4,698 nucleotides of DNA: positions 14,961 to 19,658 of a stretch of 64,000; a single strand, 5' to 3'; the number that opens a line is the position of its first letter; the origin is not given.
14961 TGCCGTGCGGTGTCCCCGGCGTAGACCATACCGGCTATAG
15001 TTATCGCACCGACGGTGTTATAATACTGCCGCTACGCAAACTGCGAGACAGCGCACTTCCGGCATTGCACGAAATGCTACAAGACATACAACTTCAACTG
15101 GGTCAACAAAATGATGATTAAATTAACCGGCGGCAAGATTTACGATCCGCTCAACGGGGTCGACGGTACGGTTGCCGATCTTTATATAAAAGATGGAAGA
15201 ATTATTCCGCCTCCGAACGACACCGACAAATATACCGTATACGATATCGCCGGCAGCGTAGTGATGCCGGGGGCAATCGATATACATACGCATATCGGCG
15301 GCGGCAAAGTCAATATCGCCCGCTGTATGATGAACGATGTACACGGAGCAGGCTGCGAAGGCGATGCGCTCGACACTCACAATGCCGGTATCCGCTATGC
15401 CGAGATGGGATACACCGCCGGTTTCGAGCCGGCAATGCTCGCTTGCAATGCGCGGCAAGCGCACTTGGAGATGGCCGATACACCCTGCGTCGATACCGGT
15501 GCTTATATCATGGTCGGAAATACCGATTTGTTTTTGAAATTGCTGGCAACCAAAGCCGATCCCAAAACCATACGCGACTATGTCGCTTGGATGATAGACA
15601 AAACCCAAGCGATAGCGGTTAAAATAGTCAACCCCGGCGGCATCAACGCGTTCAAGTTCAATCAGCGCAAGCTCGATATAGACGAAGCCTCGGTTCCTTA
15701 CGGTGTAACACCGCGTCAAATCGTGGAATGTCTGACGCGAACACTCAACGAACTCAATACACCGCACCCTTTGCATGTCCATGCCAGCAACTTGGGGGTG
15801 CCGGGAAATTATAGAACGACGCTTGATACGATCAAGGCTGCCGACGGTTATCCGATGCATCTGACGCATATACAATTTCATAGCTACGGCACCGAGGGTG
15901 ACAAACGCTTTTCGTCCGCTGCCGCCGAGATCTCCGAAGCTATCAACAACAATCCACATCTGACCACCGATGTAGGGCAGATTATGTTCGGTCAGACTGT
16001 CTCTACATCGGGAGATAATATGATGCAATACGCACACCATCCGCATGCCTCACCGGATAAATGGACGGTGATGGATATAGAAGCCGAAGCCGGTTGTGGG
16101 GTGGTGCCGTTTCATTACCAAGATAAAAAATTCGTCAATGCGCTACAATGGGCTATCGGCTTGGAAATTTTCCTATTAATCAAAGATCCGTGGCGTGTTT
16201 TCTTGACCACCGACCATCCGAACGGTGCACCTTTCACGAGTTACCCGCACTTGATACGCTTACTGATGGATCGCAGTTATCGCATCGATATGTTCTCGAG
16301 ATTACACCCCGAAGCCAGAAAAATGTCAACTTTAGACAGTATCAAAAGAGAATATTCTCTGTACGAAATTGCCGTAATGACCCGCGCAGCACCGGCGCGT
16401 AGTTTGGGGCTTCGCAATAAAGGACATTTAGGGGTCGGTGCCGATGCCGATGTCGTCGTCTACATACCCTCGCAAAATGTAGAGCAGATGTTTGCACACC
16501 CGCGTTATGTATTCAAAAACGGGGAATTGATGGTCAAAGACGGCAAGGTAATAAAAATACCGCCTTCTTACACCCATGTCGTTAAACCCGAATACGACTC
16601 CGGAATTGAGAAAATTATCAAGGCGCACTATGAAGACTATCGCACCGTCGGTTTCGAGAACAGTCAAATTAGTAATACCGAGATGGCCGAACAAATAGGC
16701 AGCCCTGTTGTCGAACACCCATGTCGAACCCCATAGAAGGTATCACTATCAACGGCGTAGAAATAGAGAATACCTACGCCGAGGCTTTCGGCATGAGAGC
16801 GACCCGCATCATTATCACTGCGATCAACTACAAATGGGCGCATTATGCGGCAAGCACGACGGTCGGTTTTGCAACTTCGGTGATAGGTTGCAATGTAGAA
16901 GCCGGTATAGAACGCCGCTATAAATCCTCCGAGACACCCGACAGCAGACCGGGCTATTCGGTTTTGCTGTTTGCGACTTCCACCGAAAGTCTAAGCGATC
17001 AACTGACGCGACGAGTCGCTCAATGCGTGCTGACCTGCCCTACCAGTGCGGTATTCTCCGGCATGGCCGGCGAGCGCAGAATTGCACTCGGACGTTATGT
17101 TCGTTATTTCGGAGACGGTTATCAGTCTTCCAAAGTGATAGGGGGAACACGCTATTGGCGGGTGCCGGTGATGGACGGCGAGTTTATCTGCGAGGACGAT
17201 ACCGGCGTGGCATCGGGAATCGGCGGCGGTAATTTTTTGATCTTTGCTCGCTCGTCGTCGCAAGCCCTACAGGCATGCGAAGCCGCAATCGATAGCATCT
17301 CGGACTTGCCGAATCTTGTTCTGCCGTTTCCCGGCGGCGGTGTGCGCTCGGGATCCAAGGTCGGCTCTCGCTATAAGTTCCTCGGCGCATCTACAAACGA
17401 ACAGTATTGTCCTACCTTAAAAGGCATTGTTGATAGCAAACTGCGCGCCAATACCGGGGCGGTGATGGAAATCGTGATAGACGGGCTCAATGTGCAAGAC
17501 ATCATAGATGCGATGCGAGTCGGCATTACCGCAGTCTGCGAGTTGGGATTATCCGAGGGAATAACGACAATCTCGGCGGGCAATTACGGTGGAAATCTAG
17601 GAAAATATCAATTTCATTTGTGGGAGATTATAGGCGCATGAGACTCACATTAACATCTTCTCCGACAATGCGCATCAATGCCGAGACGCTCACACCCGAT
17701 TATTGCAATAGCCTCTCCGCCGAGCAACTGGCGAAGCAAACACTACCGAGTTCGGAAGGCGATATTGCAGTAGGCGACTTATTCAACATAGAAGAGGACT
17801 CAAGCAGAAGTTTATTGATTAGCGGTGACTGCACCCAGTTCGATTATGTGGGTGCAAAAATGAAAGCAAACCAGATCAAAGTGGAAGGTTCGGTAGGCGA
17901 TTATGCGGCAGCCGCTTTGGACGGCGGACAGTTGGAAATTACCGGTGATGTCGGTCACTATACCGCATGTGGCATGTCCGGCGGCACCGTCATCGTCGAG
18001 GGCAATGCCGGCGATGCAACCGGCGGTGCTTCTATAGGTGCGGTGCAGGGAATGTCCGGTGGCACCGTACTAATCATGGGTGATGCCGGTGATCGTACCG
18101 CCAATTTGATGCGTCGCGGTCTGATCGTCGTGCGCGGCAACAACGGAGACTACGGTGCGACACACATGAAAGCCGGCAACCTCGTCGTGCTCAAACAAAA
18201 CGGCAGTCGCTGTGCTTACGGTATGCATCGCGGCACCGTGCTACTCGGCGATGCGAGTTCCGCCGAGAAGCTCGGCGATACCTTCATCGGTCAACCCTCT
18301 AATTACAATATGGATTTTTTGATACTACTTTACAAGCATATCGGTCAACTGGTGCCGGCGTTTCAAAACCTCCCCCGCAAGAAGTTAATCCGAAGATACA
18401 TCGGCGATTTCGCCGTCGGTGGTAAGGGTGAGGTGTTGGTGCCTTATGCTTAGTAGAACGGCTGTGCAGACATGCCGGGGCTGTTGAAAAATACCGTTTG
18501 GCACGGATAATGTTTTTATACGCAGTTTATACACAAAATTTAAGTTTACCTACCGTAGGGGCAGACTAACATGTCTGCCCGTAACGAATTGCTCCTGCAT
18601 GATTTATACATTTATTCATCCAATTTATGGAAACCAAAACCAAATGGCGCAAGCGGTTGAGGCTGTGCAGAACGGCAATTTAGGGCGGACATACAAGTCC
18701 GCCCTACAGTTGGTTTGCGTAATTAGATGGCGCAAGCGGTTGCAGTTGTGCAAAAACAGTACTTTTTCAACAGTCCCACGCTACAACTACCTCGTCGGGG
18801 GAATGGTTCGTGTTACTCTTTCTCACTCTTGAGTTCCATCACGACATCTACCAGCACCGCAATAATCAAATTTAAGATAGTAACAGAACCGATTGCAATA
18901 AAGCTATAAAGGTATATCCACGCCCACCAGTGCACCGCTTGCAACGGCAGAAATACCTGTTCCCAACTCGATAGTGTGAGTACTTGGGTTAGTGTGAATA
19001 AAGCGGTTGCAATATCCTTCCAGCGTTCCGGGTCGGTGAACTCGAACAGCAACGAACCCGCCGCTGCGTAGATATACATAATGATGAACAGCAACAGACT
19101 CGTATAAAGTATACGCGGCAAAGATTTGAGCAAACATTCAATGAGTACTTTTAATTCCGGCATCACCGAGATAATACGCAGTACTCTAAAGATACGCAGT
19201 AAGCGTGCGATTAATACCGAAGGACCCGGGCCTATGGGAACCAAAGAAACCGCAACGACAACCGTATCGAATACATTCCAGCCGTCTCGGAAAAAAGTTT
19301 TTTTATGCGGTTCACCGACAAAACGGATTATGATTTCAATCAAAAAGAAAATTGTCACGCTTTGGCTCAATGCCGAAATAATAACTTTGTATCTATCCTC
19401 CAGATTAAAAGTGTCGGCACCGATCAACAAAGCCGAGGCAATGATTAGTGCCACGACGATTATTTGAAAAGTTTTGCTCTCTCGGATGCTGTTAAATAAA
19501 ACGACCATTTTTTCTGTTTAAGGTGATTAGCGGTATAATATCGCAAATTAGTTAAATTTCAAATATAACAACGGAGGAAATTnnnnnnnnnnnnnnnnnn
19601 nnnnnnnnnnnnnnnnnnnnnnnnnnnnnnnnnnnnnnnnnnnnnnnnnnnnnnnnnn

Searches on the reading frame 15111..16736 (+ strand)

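Call 9: search_protein_families(library=pfam, proteins=[window:15111-16736:+], max_evalue=0.00001)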
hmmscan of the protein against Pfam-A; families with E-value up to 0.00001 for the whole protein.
window:15111-16736:+ (541 aa): 2 families
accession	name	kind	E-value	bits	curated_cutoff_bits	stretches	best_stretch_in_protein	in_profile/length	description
PF07969.17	Amidohydro_3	-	3e-42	146.1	29.7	1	43-472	2-469/472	Amidohydrolase family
PF01979.26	Amidohydro_1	-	4.2e-07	30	25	0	362-472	244-343/345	Amidohydrolase family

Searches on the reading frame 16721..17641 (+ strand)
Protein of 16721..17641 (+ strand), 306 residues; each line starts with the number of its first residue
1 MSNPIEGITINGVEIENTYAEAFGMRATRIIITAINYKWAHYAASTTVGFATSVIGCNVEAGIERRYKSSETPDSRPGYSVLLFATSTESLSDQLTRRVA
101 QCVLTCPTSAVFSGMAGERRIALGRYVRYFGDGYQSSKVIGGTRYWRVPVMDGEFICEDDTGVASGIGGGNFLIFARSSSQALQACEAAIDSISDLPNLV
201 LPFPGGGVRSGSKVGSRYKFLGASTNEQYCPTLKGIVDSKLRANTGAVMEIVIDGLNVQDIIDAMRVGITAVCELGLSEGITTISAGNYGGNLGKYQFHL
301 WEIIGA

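Call 9: search_protein_families(library=pfam, proteins=[window:16721-17641:+], max_evalue=0.00001)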
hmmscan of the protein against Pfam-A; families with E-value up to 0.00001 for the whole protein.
window:16721-17641:+ (306 aa): 2 families
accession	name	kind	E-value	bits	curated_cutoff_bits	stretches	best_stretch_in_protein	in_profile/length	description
PF02741.20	FTR_C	-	1.8e-59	200.5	25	1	153-303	1-149/149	FTR, proximal lobe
PF01913.23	FTR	-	6.4e-58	195.2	27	1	9-150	2-142/142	Formylmethanofuran-tetrahydromethanopterin formyltransferase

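Call 17: list_cluster_members(proteins=[window:16721-17641:+, window:28828-30135:+, window:13850-15121:+, window:10259-10933:-])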
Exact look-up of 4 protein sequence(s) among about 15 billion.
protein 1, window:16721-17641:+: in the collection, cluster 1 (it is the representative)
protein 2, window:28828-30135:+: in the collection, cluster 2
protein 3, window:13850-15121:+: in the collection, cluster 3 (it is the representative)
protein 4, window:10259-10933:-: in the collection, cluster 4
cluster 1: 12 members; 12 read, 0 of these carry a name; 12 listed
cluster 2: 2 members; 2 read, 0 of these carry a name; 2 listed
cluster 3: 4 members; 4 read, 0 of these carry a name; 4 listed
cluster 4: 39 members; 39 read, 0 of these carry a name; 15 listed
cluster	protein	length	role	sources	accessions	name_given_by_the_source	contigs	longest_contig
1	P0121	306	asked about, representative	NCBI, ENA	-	-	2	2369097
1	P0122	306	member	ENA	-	-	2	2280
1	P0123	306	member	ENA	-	-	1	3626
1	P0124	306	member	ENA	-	-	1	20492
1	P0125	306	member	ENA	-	-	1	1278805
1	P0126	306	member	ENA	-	-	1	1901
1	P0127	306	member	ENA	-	-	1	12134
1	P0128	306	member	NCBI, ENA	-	-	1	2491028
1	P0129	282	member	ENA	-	-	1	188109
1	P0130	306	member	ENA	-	-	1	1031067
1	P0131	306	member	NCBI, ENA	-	-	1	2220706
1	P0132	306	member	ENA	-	-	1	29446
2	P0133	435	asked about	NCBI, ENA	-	-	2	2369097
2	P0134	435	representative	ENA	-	-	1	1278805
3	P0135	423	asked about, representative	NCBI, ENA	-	-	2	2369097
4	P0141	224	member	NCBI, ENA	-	-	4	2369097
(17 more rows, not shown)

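Call 102: find_encoding_contigs(protein=P0141, flank=2500, max_places=6)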
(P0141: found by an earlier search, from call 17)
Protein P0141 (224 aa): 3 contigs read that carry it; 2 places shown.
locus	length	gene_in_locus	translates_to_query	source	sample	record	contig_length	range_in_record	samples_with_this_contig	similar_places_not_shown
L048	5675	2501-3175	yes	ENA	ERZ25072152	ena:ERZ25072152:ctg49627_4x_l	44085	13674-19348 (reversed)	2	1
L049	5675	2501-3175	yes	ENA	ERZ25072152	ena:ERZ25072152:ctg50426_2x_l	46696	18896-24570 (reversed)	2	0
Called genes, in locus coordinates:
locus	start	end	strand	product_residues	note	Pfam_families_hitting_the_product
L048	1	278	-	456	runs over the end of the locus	PF06808:DctM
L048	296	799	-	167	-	PF04290:DctQ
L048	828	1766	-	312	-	PF01636:APH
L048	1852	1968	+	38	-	-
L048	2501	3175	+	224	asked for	PF12762:DDE_Tnp_IS1595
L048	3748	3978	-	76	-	-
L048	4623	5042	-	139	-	PF02823:ATP-synt_DE_N, PF00401:ATP-synt_DE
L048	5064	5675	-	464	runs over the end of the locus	PF02874:ATP-synt_ab_N, PF00006:ATP-synt_ab, PF22919:ATP-synt_VA_C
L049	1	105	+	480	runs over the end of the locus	PF01523:PmbA_TldD_1st, PF19290:PmbA_TldD_2nd, PF19289:PmbA_TldD_3rd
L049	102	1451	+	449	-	PF01523:PmbA_TldD_1st, PF19290:PmbA_TldD_2nd, PF19289:PmbA_TldD_3rd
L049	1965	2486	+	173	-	-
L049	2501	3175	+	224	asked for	PF12762:DDE_Tnp_IS1595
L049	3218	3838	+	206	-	-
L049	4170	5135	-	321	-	PF12784:PDDEXK_2, PF27070:HTH_Rpn_C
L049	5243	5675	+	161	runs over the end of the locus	-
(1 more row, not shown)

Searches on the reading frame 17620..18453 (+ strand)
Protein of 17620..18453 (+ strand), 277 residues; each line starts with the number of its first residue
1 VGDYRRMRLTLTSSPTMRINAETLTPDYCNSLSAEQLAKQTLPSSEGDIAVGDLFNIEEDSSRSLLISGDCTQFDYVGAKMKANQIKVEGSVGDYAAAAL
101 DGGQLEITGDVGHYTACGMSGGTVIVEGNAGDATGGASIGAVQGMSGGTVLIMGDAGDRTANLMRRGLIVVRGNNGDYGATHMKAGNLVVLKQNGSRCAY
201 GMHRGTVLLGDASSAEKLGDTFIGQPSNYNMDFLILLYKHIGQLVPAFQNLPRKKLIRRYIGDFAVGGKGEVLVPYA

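Call 9: search_protein_families(library=pfam, proteins=[window:17620-18453:+], max_evalue=0.00001)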
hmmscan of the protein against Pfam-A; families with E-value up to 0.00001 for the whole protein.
window:17620-18453:+ (277 aa): 1 family
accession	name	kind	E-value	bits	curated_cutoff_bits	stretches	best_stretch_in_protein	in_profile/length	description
PF01493.24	GXGXG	-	9.9e-19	68.1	32.5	1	77-213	25-166/190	GXGXG motif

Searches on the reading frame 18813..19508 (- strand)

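Call 9: search_protein_families(library=pfam, proteins=[window:18813-19508:-], max_evalue=0.00001)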
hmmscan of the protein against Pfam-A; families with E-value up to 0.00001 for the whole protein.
window:18813-19508:- (231 aa): 2 families
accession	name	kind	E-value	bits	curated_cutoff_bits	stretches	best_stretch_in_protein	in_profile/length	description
PF00520.37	Ion_trans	-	3.2e-44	151.4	25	1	12-230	2-240/241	Ion transport protein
PF08016.18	PKD_channel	-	2.2e-07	31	22.4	1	104-222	106-221/225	Polycystin cation channel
